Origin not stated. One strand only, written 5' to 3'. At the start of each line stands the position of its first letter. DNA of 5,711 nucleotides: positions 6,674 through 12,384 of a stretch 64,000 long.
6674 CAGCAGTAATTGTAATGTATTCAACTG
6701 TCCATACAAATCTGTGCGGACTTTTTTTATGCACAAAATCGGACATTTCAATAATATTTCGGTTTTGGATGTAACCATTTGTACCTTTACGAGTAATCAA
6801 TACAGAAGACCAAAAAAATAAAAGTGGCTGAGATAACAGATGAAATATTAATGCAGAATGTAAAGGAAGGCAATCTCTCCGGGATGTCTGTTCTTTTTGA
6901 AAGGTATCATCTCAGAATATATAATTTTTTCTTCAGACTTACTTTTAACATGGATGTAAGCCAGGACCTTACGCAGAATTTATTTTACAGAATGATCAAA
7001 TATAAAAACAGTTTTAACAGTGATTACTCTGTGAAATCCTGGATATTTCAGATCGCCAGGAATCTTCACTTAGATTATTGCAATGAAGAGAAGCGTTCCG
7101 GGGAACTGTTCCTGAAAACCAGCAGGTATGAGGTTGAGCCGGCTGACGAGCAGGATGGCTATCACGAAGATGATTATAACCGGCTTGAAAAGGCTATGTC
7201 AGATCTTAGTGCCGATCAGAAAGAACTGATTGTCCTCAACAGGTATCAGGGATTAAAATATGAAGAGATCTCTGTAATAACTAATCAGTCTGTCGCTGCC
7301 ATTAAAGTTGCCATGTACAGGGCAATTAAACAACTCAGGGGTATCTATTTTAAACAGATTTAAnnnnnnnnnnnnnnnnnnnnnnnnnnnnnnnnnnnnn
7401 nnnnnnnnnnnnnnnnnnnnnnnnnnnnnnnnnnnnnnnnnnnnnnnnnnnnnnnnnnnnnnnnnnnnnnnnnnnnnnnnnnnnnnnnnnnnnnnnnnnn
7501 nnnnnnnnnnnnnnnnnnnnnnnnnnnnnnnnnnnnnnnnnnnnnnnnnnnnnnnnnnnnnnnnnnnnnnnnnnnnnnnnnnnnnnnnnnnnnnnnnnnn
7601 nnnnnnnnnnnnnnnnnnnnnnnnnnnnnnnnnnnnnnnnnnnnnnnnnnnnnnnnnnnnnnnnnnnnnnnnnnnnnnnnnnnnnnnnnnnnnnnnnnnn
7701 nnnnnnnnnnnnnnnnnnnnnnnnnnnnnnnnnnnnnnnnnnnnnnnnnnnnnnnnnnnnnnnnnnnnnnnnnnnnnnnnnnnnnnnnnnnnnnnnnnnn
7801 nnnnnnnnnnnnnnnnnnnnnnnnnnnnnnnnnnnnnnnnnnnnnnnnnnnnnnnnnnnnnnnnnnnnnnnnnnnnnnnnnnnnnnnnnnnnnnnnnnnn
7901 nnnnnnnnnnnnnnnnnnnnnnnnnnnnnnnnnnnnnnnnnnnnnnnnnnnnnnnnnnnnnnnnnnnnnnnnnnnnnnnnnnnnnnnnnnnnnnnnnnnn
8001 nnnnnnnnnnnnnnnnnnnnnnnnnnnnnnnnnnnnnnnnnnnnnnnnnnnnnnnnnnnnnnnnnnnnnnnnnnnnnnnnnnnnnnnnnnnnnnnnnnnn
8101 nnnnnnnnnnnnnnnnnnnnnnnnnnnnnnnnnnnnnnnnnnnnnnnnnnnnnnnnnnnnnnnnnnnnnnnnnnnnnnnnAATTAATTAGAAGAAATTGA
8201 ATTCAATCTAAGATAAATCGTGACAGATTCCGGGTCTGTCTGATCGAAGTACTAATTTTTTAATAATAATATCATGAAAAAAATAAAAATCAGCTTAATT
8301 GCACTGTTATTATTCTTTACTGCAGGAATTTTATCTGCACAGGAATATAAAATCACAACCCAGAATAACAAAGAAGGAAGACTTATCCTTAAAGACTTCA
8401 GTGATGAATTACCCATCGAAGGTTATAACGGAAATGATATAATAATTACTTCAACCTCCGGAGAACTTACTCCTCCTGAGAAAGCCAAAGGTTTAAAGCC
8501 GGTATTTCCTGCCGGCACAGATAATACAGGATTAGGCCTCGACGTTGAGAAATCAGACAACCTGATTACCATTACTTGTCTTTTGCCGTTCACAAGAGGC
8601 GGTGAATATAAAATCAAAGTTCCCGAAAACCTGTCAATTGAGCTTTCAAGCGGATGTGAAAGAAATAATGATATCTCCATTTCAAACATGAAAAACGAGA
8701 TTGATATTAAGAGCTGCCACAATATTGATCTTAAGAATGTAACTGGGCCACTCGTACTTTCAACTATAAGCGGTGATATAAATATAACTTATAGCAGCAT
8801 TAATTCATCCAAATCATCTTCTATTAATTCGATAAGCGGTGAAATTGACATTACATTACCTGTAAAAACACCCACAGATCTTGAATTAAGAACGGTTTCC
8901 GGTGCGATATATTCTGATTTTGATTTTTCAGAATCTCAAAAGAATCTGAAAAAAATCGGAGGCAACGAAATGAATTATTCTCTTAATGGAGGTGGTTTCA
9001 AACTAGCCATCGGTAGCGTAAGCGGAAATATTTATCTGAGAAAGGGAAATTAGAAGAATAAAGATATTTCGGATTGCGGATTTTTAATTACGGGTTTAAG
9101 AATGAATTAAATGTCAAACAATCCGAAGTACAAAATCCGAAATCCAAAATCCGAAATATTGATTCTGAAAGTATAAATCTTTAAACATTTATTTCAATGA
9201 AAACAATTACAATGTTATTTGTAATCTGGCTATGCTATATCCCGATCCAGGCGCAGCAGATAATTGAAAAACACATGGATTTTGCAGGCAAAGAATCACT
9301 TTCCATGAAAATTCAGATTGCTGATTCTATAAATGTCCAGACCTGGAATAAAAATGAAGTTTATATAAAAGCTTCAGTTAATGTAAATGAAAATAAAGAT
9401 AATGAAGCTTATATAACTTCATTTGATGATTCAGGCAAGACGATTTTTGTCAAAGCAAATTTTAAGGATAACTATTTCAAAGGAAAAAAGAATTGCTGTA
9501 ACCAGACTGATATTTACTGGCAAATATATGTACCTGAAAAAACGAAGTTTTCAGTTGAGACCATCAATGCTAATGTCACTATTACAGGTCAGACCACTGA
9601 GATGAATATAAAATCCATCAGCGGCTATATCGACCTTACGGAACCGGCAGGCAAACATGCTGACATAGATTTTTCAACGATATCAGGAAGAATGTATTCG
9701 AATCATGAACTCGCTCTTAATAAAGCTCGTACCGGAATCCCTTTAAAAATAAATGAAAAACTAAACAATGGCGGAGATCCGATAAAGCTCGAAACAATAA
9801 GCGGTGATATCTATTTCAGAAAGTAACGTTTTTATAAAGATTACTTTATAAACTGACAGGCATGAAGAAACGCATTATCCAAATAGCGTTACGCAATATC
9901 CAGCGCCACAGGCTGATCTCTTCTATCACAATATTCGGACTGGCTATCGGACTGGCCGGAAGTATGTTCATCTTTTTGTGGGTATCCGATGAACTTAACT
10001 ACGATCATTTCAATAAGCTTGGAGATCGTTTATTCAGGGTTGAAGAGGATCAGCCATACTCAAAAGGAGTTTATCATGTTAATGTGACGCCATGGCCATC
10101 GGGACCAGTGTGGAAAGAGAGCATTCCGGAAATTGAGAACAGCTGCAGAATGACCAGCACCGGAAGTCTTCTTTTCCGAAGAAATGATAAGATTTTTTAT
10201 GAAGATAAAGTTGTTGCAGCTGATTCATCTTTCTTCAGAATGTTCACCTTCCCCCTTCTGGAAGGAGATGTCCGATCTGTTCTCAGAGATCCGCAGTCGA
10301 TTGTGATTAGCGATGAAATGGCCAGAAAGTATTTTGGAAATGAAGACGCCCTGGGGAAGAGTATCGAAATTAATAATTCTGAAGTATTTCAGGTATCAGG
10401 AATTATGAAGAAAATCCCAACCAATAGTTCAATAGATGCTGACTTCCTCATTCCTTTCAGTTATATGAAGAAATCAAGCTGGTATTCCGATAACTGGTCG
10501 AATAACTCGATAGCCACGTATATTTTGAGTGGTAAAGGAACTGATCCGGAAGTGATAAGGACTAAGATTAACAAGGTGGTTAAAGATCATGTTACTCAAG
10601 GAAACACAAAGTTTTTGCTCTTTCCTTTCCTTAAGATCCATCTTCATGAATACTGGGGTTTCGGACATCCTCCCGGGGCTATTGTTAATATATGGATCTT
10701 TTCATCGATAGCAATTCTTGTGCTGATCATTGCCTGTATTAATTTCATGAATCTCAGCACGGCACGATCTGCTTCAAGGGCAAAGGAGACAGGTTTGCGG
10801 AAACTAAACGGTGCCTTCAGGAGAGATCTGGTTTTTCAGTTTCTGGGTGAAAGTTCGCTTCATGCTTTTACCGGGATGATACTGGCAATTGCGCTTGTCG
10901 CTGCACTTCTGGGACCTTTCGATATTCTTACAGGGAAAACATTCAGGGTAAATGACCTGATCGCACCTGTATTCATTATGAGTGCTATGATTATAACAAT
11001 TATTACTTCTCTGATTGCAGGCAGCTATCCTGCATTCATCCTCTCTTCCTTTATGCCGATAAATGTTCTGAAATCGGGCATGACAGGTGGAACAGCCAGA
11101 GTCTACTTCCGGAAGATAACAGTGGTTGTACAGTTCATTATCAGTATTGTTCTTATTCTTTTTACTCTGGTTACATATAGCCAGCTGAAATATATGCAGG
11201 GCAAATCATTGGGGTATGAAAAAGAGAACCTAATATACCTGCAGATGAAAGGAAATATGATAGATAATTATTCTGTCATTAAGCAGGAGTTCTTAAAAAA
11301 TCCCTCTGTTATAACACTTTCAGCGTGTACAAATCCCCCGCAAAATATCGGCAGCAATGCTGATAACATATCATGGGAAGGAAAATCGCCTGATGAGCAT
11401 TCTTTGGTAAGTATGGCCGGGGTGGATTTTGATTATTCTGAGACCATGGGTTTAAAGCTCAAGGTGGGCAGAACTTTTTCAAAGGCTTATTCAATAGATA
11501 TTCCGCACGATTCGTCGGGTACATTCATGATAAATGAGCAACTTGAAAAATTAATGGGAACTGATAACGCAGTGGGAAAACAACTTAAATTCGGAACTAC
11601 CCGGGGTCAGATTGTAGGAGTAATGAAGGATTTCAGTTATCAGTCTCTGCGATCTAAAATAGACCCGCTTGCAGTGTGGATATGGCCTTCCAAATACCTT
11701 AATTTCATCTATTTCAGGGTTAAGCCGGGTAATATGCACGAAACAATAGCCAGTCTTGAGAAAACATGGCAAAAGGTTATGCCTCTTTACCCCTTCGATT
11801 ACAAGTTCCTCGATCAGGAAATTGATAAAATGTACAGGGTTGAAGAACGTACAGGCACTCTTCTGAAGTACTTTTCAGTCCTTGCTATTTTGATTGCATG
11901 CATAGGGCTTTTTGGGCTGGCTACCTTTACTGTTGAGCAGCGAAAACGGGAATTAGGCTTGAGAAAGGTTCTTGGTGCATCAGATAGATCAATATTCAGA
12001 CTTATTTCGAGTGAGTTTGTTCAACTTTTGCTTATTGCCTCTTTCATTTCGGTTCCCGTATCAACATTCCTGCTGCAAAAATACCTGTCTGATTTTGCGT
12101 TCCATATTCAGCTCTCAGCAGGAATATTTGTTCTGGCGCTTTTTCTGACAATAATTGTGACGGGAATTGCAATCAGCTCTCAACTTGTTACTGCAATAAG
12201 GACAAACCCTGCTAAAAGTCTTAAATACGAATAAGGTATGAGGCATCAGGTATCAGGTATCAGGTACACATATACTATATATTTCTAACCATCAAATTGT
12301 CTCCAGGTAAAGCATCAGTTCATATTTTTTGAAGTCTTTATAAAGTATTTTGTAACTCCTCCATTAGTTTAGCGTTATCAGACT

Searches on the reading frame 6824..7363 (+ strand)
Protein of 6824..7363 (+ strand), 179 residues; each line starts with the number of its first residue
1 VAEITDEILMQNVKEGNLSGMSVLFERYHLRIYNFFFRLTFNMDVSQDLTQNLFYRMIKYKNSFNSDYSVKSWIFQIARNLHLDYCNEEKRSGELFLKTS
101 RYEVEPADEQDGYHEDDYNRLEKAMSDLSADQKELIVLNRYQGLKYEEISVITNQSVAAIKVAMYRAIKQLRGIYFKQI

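Call 103: search_protein_families(library=pfam, proteins=[window:6824-7363:+], max_evalue=0.00001)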
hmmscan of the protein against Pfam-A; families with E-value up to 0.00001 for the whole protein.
window:6824-7363:+ (179 aa): 2 families
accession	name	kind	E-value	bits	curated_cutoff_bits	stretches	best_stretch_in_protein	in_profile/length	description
PF08281.18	Sigma70_r4_2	-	1.7e-12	47.2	25.7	1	119-171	2-54/54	Sigma-70, region 4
PF04542.20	Sigma70_r2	-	2.5e-08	34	24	1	24-91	1-70/71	Sigma-70 region 2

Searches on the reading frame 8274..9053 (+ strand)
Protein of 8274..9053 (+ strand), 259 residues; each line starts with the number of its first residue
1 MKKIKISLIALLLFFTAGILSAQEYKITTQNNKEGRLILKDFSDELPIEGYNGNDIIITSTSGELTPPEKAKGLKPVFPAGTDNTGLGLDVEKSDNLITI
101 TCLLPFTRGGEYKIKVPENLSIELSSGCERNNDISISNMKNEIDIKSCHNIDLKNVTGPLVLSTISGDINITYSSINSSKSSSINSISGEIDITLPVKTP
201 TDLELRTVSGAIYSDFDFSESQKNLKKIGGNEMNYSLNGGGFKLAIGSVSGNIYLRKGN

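Call 103: search_protein_families(library=pfam, proteins=[window:8274-9053:+], max_evalue=0.00001)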
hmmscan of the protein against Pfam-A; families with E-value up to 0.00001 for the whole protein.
window:8274-9053:+ (259 aa): 1 family
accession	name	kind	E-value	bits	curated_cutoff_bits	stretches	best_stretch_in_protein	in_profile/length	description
PF13349.12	DUF4097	-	1.2e-08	35.1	22.9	1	118-234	118-230/247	Toastrack DUF4097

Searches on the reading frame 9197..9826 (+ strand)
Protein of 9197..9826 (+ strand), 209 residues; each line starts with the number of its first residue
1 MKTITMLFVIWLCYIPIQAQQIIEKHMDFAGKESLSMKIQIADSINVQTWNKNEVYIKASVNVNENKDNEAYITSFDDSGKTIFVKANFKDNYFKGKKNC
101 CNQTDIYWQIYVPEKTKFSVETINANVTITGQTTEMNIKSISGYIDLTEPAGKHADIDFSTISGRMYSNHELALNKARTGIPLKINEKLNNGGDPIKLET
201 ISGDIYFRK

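Call 103: search_protein_families(library=pfam, proteins=[window:9197-9826:+], max_evalue=0.00001)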
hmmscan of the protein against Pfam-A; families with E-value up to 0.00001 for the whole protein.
window:9197-9826:+ (209 aa): 1 family
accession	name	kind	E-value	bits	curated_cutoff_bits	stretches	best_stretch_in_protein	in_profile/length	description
PF13349.12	DUF4097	-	4.3e-06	26.7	22.9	0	127-205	169-244/247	Toastrack DUF4097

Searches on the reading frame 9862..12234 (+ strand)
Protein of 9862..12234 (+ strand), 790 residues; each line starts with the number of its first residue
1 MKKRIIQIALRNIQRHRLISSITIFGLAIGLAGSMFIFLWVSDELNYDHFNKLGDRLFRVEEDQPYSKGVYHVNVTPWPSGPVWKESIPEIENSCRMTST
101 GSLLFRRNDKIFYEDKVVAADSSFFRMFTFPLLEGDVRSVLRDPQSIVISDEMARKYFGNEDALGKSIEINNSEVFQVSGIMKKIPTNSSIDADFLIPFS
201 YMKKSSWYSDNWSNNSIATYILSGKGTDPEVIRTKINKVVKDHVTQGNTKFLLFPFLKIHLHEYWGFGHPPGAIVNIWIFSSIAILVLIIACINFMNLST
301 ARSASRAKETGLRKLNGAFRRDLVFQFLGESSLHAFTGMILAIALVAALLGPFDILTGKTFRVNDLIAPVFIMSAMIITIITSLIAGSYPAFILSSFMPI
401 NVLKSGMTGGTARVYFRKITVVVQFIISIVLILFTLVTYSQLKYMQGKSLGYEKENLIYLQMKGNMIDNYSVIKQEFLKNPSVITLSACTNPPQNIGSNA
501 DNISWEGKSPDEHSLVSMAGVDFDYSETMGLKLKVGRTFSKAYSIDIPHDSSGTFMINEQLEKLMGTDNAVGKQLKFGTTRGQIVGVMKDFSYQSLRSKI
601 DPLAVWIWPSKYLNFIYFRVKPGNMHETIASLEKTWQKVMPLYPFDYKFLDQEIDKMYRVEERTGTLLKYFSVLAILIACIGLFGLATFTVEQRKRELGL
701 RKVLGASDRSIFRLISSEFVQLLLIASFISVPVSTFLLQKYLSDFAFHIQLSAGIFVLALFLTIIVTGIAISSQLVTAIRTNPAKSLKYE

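Call 103: search_protein_families(library=pfam, proteins=[window:9862-12234:+], max_evalue=0.00001)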
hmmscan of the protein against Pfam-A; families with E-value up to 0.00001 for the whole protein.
window:9862-12234:+ (790 aa): 2 families
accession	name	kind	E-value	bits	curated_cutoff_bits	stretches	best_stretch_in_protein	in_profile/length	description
PF12704.14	MacB_PCD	-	8.1e-34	118.1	27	2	20-238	1-206/207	MacB-like periplasmic core domain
PF02687.27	FtsX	-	1.9e-20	73.5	25.5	2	671-782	3-119/120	FtsX-like permease C-terminal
